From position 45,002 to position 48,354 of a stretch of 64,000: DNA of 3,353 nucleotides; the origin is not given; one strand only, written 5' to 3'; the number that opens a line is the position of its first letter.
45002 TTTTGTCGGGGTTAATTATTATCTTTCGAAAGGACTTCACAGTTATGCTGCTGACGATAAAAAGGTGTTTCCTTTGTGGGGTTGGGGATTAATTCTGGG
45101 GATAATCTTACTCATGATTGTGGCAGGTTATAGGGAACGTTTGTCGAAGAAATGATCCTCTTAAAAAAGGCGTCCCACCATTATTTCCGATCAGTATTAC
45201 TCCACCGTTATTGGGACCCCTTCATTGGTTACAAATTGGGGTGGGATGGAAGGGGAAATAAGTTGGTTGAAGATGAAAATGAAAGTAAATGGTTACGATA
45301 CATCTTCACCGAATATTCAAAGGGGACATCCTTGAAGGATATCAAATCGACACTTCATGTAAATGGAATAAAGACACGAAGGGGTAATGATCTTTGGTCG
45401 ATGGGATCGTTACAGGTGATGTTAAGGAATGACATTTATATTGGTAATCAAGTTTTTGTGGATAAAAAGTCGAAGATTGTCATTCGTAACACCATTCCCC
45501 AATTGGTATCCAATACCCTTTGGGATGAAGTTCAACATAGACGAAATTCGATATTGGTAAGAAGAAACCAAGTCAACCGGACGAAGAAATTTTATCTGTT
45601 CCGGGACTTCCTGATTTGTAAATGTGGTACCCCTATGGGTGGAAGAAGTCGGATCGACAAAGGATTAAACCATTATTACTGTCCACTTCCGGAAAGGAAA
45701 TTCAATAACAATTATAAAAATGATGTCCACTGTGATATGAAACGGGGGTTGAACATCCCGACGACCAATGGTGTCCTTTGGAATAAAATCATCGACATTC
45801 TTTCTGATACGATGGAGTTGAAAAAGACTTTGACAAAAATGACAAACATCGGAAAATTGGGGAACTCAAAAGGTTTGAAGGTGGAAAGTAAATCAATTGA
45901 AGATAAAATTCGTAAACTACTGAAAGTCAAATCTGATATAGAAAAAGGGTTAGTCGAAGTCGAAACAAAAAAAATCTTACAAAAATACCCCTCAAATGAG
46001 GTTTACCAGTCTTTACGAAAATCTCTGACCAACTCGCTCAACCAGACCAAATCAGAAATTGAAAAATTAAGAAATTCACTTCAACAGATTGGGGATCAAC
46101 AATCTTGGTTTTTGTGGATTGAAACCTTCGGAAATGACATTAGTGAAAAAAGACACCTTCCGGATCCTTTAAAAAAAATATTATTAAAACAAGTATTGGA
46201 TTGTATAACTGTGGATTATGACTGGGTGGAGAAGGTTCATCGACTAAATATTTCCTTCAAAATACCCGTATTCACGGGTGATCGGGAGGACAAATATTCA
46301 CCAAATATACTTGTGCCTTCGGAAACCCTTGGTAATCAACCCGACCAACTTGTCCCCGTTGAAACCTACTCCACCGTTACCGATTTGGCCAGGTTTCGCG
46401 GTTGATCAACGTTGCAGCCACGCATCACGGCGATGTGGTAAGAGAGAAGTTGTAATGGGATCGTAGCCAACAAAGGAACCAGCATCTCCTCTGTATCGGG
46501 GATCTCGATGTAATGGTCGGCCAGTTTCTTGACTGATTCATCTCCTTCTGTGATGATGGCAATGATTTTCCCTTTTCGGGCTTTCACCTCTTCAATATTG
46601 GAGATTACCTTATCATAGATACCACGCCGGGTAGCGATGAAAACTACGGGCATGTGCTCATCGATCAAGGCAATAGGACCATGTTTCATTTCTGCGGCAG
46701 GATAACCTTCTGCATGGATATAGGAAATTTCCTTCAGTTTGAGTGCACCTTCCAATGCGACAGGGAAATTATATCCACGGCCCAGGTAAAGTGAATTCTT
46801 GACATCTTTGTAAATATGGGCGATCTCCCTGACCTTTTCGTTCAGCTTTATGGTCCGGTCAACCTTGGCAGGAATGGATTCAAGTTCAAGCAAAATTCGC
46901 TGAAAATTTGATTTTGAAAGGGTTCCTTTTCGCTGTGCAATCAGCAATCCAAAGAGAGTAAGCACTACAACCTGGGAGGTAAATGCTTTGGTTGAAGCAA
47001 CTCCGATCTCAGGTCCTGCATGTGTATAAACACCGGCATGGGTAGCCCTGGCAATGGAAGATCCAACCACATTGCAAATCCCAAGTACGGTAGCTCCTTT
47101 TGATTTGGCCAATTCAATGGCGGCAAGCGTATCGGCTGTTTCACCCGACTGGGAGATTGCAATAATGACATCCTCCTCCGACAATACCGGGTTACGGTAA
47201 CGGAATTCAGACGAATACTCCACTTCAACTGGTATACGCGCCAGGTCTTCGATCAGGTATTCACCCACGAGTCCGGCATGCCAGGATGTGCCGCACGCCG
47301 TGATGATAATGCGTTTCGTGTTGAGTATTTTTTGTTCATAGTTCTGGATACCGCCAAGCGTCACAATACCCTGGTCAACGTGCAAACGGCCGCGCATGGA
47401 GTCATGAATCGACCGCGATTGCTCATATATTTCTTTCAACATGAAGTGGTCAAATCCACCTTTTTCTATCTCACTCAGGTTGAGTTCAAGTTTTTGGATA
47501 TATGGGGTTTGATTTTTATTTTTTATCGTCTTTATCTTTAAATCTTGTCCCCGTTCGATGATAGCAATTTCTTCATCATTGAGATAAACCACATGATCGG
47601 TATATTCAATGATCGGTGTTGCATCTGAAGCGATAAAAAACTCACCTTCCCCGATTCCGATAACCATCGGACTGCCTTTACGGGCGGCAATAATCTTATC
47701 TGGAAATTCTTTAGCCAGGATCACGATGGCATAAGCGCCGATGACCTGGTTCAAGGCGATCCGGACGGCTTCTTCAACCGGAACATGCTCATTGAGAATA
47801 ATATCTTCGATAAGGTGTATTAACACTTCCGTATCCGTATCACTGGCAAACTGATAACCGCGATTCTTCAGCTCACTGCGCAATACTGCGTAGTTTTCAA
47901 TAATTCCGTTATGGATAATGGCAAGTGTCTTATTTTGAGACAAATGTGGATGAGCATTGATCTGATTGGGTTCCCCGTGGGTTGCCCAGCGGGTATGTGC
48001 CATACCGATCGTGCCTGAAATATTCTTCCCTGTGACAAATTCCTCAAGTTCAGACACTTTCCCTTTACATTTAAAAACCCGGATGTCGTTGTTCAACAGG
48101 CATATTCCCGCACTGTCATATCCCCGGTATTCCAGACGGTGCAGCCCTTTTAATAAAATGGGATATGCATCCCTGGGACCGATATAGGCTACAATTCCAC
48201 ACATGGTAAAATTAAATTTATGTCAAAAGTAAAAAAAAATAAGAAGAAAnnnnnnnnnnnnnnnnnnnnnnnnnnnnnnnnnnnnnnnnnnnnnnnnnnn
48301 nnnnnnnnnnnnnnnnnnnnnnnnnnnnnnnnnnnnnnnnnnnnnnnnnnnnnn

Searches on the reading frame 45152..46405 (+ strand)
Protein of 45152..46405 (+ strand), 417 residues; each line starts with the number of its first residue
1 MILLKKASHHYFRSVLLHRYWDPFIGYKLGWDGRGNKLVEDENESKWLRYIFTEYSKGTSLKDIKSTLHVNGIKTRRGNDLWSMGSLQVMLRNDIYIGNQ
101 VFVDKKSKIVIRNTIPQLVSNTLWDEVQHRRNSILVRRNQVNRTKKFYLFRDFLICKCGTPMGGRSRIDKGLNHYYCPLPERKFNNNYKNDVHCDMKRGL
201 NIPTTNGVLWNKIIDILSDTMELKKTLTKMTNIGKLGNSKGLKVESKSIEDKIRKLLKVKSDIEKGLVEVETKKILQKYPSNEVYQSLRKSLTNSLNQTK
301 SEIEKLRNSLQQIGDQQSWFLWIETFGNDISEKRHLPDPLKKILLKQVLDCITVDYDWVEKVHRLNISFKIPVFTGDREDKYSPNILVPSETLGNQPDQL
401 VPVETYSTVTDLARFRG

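Call 75: search_protein_families(library=pfam, proteins=[window:45152-46405:+], max_evalue=0.001)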
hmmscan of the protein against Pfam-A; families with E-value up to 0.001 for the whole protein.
window:45152-46405:+ (417 aa): 1 family
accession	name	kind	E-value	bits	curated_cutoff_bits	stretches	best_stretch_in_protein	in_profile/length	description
PF07508.19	Recombinase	-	6.1e-18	65.4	21.1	1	42-131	1-99/102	Recombinase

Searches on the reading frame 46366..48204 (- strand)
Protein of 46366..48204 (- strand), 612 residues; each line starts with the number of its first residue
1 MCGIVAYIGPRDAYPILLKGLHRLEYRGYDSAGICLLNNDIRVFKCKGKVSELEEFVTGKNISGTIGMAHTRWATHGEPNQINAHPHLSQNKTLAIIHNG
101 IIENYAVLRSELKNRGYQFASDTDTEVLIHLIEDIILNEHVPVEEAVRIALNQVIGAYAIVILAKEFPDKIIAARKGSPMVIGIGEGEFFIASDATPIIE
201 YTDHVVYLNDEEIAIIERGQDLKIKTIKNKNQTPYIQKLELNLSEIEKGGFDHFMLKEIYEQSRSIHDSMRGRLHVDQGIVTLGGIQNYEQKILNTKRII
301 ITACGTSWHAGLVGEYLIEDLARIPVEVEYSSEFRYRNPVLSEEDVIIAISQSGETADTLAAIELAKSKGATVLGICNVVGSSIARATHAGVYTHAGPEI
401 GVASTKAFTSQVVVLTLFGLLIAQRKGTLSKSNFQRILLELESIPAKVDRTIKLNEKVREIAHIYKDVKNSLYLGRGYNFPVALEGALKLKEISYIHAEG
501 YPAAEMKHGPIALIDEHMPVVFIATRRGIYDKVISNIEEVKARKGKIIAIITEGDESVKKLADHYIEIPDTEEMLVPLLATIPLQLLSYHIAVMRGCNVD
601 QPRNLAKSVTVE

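Call 75: search_protein_families(library=pfam, proteins=[window:46366-48204:-], max_evalue=0.001)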
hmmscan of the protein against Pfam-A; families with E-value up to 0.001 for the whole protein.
window:46366-48204:- (612 aa): 5 families
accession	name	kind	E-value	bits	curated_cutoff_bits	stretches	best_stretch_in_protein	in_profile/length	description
PF01380.27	SIS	-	8.2e-66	220.2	25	2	293-418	2-128/131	SIS domain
PF13522.11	GATase_6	-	5.2e-20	72.2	27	1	62-193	8-129/130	Glutamine amidotransferase domain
PF13537.11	GATase_7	-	2.3e-14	53.9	25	1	83-196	12-119/123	Glutamine amidotransferase domain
PF13580.11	SIS_2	-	2.5e-05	24.7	27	1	341-376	101-136/138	SIS domain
PF13230.11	GATase_4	-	0.00011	21.7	23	1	49-140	56-145/272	Glutamine amidotransferases class-II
